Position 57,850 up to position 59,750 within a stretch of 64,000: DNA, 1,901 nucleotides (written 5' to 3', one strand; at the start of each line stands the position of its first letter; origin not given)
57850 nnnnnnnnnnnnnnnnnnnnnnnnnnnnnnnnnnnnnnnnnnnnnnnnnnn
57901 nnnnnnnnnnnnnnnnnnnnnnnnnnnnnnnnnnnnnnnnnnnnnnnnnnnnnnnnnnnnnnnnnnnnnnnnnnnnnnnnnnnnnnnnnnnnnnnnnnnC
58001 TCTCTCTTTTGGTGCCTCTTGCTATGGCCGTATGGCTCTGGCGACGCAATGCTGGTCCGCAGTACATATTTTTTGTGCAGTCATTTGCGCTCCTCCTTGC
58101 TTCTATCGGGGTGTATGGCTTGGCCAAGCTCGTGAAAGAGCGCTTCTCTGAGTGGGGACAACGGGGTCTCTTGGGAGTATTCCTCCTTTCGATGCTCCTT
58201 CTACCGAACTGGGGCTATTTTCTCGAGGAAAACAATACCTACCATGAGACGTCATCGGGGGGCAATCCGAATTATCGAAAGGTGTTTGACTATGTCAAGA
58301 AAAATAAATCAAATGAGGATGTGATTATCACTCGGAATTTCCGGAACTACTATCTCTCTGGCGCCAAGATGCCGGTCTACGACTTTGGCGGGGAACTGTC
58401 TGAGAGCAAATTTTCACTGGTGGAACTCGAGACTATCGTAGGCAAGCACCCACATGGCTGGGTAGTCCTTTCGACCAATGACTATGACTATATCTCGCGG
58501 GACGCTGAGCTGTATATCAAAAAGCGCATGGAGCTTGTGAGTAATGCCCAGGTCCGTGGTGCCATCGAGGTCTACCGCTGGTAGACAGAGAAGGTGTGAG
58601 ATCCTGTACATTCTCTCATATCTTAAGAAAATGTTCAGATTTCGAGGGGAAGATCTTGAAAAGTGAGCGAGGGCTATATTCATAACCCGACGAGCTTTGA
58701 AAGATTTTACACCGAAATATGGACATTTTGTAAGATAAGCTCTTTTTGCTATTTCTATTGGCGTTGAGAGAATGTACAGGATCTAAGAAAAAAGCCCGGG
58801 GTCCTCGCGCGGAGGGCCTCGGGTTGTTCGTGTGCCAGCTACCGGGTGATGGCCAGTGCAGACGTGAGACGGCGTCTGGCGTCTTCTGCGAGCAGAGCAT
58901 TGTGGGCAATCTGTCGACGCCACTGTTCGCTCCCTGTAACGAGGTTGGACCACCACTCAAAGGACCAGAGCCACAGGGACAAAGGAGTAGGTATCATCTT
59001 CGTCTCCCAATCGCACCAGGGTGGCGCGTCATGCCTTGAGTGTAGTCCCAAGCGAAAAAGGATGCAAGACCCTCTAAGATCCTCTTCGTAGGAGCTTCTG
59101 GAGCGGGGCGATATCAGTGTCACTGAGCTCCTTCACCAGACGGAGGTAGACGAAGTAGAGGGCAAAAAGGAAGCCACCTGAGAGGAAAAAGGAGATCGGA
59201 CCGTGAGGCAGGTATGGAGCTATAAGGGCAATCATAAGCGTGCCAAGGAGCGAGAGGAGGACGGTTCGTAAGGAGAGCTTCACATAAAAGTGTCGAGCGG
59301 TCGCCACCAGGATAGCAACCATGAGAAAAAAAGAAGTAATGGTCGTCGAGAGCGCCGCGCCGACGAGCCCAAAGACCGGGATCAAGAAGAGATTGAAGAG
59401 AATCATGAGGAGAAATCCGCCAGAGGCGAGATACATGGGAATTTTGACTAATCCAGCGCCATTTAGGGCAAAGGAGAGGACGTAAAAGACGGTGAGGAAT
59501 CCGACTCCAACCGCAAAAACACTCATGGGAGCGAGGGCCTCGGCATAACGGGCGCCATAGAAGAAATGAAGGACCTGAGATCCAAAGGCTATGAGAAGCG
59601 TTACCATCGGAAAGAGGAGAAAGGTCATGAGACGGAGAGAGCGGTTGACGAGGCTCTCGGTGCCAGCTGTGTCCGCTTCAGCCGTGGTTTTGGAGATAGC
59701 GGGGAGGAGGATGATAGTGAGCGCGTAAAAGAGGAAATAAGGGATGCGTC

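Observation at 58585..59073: Unusually long convergent intergenic region with an IR-bounded 187 bp element, a strong hairpin and a 240 bp GC-rich unexplained tract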

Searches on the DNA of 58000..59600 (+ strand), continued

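Call 47: search_with_rna_model(model_id=R1, sources=[L090, L091, L092, L093, L094, L095, L096, L097, L098, L099, L100, L101, L102, L103, L104, L105, L106, L107, L108, L109, L110, L111, L112, L113, L114, L115, L116, L117, L118, L119, L120, L121, L122, L123, L124, L125, L126, L127, L128, L129, L130, L131, L132, L133, L134, L135, L136, L137, L138, L139, L140, L141, L142, L143, L144, L145, L146, L147, L148, L149, L150, L151, L152, L153, L154, L155, L156, L157, L158, L159, L160, L161, L162, L163, L164, L165, L166, L167, L168, L169], max_evalue=1)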
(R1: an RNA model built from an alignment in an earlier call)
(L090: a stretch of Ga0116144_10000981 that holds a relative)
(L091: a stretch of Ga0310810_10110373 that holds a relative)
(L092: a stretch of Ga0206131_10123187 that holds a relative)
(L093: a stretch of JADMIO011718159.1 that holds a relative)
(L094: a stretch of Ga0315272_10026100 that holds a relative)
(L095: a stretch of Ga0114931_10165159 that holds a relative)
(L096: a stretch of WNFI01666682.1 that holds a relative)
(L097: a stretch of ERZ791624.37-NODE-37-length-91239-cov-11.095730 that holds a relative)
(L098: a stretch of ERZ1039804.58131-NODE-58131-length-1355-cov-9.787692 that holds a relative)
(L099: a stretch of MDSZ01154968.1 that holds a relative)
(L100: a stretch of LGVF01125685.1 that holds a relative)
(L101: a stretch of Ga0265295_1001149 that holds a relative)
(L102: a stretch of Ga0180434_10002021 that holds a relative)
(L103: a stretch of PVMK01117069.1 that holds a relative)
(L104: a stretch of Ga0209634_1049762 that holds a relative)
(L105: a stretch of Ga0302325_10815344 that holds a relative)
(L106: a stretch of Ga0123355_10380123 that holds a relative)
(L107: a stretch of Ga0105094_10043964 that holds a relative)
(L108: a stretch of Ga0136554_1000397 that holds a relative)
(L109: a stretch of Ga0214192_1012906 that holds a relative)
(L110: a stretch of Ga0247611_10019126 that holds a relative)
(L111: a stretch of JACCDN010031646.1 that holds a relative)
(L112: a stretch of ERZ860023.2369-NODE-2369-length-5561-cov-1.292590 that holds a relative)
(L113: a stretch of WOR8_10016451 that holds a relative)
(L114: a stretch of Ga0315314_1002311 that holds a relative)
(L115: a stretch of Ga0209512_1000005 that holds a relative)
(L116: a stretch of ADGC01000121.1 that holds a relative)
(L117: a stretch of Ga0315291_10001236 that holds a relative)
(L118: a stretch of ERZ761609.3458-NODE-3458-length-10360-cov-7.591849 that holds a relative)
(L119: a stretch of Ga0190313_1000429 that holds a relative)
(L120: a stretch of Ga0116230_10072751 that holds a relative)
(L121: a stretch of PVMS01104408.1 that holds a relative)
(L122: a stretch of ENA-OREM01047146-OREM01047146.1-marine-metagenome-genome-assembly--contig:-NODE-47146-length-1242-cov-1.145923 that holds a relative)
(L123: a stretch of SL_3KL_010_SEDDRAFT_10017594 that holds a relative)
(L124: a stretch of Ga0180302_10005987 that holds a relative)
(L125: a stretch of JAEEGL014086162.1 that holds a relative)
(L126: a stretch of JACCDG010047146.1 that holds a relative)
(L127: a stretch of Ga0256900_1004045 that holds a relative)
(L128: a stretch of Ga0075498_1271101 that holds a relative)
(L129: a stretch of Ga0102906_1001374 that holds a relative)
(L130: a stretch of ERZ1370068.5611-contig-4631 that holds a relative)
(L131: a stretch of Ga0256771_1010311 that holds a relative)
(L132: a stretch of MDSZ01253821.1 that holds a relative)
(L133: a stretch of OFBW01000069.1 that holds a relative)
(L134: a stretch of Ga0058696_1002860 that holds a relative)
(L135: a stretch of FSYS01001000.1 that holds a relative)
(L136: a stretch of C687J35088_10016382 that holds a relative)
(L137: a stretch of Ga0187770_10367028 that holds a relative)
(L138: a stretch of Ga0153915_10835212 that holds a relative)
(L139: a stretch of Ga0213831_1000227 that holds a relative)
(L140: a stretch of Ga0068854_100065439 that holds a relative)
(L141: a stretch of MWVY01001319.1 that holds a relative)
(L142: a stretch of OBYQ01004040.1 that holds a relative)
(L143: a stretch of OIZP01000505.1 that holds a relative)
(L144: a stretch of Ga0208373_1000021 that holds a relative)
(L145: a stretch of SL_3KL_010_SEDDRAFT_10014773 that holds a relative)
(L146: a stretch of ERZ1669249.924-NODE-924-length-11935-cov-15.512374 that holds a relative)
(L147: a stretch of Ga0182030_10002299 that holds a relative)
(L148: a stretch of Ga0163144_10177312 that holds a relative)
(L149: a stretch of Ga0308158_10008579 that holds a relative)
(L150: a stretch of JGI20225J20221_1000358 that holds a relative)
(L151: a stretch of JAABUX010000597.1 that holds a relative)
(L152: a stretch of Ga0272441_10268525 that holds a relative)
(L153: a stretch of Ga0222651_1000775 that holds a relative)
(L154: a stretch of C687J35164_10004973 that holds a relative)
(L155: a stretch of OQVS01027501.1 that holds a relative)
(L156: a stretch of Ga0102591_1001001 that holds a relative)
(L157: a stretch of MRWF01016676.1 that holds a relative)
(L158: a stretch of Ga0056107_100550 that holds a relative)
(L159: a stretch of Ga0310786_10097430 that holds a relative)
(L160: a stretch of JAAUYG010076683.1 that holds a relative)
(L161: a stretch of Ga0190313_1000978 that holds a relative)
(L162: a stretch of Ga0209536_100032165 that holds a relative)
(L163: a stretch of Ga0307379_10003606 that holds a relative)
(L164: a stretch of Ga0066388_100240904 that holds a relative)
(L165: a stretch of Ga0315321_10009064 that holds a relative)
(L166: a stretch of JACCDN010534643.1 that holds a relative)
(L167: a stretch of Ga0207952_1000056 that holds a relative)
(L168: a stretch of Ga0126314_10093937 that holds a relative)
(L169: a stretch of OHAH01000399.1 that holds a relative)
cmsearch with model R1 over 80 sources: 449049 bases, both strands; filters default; matches with E-value up to 1: 1.
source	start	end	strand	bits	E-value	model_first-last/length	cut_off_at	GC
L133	1984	2084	+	21.7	0.011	1-186/186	no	0.33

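Call 53: build_rna_model(alignment_id=A4)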
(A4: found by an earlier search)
Model R2 built from alignment A4 (3 sequences, 190 columns); structure: stored with the alignment.
model positions 184; base pairs 64; branch points 0; effective number of sequences 1.26; information 0.59 bits per position. Calibrated on 0.2 Mb of random sequence (short: E-values are rough).
structure used (alignment columns):
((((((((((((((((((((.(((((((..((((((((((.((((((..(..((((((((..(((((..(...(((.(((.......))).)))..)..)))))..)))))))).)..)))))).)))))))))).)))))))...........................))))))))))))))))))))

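Call 54: search_with_rna_model(model_id=R2, sources=[window, L004, L008, L009, L010, L011, L012, L013, L014, L015, L016, L017, L018, L019, L020, L021, L022, L023, L024, L025, L026, L027, L028, L029, L030, L031, L032, L033, L034, L035, L036, L037, L038, L039, L040, L041, L042, L043, L044, L045, L046, L047, L048, L049, L050, L051, L052, L053, L054, L055, L056, L057, L058, L059, L060, L061, L062, L063, L064, L065, L066, L067, L068, L069, L070, L071, L072, L073, L074, L075, L076, L077, L078, L079, L080, L081, L082, L083, L084, L085, L086, L087, L088, L089, L133, L207, L101], max_evalue=5, show_alignments=0)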
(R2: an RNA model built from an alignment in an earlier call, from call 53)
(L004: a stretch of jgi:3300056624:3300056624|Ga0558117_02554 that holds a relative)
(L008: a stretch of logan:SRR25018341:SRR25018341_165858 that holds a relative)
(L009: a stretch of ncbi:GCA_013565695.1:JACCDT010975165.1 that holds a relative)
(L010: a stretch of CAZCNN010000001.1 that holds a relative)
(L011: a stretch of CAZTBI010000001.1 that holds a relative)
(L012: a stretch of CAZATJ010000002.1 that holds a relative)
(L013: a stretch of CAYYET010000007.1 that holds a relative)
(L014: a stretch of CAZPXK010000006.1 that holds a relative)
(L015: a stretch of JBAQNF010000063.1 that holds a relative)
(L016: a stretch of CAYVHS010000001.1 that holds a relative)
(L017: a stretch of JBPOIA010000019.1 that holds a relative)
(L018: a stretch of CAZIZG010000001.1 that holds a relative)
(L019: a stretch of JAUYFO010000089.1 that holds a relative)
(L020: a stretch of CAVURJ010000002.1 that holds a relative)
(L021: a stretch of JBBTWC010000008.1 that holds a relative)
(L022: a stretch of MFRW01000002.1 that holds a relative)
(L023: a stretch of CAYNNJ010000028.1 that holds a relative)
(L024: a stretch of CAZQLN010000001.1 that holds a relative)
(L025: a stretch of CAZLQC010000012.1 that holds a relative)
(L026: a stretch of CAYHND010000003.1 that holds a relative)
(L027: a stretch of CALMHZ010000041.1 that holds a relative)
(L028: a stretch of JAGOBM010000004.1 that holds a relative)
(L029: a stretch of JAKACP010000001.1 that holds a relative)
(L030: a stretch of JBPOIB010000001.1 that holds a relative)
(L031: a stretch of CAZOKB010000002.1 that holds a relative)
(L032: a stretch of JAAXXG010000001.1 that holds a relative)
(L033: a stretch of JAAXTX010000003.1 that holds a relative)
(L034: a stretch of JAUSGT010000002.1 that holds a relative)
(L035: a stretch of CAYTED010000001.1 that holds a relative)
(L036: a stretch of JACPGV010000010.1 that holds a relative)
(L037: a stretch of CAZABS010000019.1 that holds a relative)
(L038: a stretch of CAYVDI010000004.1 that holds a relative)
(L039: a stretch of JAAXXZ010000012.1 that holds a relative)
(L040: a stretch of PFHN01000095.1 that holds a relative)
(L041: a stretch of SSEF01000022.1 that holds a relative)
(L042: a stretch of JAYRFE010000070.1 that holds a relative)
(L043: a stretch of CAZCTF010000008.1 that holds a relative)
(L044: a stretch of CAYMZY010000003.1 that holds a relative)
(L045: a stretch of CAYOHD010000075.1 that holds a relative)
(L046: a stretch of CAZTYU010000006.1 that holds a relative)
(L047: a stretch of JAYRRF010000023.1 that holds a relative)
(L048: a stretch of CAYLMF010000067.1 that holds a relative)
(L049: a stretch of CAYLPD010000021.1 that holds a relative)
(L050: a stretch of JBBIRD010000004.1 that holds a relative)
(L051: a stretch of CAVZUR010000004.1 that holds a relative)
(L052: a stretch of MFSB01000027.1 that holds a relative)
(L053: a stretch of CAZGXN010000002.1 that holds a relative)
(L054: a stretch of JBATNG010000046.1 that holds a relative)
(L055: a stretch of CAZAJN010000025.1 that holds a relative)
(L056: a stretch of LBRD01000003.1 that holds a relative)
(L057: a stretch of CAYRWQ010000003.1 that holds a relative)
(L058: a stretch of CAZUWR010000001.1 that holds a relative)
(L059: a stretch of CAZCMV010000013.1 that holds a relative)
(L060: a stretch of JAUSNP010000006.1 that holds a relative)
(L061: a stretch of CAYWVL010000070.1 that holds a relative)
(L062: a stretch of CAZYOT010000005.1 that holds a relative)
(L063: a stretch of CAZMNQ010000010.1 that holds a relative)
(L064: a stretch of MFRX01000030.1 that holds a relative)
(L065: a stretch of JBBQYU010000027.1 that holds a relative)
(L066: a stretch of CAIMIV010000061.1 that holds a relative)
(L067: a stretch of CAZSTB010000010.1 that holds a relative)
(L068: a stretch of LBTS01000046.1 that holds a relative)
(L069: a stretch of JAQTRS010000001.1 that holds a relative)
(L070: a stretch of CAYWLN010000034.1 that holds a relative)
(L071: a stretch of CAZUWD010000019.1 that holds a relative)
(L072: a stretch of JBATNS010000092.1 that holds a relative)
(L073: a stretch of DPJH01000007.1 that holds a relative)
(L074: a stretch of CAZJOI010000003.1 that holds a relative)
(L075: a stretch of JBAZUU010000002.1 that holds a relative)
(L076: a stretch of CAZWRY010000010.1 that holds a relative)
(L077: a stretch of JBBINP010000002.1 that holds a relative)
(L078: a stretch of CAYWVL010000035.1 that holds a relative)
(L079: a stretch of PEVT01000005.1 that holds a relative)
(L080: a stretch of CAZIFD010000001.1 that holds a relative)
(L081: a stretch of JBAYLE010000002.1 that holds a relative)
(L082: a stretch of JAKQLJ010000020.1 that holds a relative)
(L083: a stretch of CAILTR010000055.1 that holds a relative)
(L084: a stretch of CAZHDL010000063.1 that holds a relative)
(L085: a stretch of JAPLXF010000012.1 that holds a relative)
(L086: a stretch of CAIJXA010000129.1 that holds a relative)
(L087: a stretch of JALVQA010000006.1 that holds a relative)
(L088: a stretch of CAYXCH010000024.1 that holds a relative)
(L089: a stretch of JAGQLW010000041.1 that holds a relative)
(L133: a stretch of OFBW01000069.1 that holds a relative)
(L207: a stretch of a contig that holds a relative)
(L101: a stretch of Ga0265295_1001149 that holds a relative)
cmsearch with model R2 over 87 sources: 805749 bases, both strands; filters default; matches with E-value up to 5: 14.
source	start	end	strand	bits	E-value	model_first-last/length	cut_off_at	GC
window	58599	58784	+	194.7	1.3e-46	1-184/184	no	0.37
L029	8412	8595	+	188.5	5.1e-45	1-184/184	no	0.36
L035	6069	6231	-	154.3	2.6e-36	1-184/184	no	0.44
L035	6069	6231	+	75.9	2.5e-16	1-184/184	no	0.44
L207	5741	5884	+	54.3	8.1e-11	1-184/184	no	0.46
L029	8412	8558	-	49.4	1.5e-09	1-184/184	no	0.36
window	58619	58737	-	35.9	4e-06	21-137/184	no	0.36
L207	5741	5884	-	29.1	0.00021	1-184/184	no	0.46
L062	2001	2132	+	14.5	1.2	1-184/184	no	0.36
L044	8190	8304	+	14.4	1.2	18-167/184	no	0.42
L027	5878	5912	+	13.2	2.5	1-184/184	no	0.29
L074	9454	9482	+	13.1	2.6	1-184/184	no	0.48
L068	982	1011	-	12.9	3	1-184/184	no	0.13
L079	8480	8659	-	12.4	3.9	1-184/184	no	0.32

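Call 55: search_with_rna_model(model_id=R2, sources=[L090, L091, L092, L093, L094, L095, L096, L097, L098, L099, L100, L101, L102, L103, L104, L105, L106, L107, L108, L109, L110, L111, L112, L113, L114, L115, L116, L117, L118, L119, L120, L121, L122, L123, L124, L125, L126, L127, L128, L129, L130, L131, L132, L133, L134, L135, L136, L137, L138, L139, L140, L141, L142, L143, L144, L145, L146, L147, L148, L149, L150, L151, L152, L153, L154, L155, L156, L157, L158, L159, L160, L161, L162, L163, L164, L165, L166, L167, L168, L169, L170, L171, L172, L173, L174, L175, L176, L177, L178, L179, L180, L181, L182, L183, L184, L185, L186, L187, L188, L189], max_evalue=0.1)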
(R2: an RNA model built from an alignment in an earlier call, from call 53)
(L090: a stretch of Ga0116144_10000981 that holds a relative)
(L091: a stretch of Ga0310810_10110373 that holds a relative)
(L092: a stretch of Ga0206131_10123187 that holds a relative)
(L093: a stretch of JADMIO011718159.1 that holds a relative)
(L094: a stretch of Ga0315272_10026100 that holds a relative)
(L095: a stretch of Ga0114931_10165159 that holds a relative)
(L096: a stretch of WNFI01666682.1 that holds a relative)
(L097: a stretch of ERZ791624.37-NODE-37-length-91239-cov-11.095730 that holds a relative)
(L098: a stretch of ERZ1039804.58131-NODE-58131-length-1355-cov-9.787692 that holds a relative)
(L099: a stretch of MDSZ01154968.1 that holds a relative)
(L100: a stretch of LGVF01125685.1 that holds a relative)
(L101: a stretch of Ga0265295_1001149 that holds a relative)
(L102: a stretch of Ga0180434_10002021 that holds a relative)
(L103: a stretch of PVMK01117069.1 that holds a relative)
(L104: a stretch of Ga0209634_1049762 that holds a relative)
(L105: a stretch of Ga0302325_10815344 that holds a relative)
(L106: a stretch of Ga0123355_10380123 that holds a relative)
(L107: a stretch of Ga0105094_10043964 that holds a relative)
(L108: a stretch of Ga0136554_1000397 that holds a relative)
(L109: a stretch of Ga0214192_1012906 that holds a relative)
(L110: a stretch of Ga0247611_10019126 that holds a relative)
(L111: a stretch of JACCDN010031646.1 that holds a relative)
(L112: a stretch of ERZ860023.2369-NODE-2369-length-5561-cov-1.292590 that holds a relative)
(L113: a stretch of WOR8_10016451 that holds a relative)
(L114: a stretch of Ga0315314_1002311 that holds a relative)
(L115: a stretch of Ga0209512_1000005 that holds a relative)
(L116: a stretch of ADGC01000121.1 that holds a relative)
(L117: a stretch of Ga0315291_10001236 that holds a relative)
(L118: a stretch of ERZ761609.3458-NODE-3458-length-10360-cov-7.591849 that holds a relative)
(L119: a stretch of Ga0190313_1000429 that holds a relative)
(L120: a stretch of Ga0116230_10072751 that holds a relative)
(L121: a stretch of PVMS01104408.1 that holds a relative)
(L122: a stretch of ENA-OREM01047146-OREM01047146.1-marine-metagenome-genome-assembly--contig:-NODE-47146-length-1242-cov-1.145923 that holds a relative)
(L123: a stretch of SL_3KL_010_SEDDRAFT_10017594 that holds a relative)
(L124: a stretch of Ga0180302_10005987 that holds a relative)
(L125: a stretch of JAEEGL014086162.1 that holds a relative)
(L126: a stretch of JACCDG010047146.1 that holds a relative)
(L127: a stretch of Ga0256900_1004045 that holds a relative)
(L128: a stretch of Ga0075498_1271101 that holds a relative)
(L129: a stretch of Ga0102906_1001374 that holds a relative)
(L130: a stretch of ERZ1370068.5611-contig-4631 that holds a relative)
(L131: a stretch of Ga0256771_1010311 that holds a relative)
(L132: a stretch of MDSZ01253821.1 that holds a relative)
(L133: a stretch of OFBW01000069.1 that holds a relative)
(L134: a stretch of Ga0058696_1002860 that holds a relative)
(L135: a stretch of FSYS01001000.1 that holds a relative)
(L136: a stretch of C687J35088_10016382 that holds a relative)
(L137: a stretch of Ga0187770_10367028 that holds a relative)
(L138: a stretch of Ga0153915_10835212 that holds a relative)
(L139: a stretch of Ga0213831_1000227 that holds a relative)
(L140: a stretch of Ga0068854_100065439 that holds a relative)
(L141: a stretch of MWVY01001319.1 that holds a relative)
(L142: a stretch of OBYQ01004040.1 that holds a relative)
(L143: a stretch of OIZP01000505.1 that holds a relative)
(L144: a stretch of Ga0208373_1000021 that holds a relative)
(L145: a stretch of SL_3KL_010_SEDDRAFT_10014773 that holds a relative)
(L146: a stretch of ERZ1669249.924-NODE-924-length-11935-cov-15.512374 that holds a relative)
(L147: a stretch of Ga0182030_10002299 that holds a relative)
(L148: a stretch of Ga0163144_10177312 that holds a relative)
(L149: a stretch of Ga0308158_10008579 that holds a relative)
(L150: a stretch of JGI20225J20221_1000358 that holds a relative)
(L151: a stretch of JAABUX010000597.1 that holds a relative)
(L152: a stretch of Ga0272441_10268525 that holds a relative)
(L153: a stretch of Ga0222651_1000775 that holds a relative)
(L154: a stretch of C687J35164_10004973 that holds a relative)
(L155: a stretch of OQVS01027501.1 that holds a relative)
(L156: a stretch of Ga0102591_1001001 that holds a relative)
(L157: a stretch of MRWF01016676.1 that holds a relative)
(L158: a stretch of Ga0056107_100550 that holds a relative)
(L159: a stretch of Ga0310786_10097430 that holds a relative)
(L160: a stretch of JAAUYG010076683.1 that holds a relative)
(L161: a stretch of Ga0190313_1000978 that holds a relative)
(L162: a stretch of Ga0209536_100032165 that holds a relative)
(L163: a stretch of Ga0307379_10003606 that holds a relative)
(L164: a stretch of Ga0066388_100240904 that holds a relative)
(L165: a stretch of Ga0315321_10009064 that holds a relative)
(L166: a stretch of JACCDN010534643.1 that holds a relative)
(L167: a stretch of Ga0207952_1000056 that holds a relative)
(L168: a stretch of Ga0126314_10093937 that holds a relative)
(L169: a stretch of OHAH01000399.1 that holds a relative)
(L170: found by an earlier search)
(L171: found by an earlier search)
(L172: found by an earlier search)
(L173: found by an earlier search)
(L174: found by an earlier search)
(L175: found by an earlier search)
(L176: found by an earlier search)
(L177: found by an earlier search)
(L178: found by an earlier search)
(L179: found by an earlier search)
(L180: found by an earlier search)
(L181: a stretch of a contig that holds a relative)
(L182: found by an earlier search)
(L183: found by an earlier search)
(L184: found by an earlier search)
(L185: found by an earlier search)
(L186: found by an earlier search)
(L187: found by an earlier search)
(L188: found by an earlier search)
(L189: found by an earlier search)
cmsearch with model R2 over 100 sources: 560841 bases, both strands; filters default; matches with E-value up to 0.1: 2.
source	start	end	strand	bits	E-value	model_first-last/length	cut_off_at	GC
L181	473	612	+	23.5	0.0041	1-184/184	no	0.63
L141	4253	4382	+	22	0.01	1-184/184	no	0.51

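Call 56: search_with_rna_model(model_id=R2, sources=[L190, L191, L192, L193, L194, L195, L196, L197, L198, L199, L200, L201, L202, L203, L204, L205, L206, L207, L208, L209], max_evalue=0.1, show_alignments=1)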
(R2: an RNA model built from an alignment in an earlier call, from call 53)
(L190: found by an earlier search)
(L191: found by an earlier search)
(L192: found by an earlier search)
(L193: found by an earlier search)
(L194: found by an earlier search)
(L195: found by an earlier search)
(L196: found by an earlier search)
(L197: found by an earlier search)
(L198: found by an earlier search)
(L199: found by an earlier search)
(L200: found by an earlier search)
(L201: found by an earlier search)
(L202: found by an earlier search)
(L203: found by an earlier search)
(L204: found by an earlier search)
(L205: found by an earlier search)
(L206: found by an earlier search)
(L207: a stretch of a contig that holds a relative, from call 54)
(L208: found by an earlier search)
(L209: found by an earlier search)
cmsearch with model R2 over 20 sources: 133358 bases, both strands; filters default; matches with E-value up to 0.1: 2.
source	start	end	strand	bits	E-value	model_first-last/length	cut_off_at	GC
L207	5741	5884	+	54.3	1.3e-11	1-184/184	no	0.46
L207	5741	5884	-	29.1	3.6e-05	1-184/184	no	0.46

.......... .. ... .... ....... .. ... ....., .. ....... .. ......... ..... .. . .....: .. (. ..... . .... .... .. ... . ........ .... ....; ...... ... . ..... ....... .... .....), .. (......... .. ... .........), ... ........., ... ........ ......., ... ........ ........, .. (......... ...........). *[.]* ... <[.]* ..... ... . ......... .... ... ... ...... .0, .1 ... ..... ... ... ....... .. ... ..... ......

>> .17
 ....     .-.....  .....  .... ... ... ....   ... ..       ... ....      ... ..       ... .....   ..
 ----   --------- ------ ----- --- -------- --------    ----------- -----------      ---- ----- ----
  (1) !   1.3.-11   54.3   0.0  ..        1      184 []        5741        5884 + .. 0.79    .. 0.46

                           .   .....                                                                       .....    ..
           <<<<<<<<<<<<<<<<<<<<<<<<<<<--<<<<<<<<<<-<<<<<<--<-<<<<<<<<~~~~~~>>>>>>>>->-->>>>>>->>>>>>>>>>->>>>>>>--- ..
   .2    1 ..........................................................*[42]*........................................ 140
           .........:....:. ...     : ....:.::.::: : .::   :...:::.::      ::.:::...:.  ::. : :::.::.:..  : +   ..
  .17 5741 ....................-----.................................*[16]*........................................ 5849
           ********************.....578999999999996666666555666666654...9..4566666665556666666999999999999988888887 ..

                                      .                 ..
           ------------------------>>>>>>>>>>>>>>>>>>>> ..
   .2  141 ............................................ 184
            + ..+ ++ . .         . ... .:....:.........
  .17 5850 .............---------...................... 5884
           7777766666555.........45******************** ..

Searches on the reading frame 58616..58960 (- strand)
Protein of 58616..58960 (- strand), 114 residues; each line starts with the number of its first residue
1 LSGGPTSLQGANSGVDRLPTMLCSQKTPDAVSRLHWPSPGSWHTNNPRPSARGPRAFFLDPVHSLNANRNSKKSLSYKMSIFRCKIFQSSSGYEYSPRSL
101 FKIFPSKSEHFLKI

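Call 14: search_protein_families(library=pfam, proteins=[window:58616-58960:-], max_evalue=0.01)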
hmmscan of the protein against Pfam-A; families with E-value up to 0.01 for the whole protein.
window:58616-58960:- (114 aa): 0 families

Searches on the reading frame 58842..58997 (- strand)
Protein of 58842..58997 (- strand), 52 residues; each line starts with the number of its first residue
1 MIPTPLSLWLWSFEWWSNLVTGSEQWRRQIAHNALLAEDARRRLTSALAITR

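Call 67: find_homologous_proteins(query=window:58842-58997:-, max_evalue=0.01)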
Query seq(52 aa) (52 aa): 1 proteins with E <= 0.01 among 1 candidates.
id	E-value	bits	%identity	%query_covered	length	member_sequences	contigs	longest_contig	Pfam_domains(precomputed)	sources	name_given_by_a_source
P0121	3.2e-26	107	98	100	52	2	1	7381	-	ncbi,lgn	-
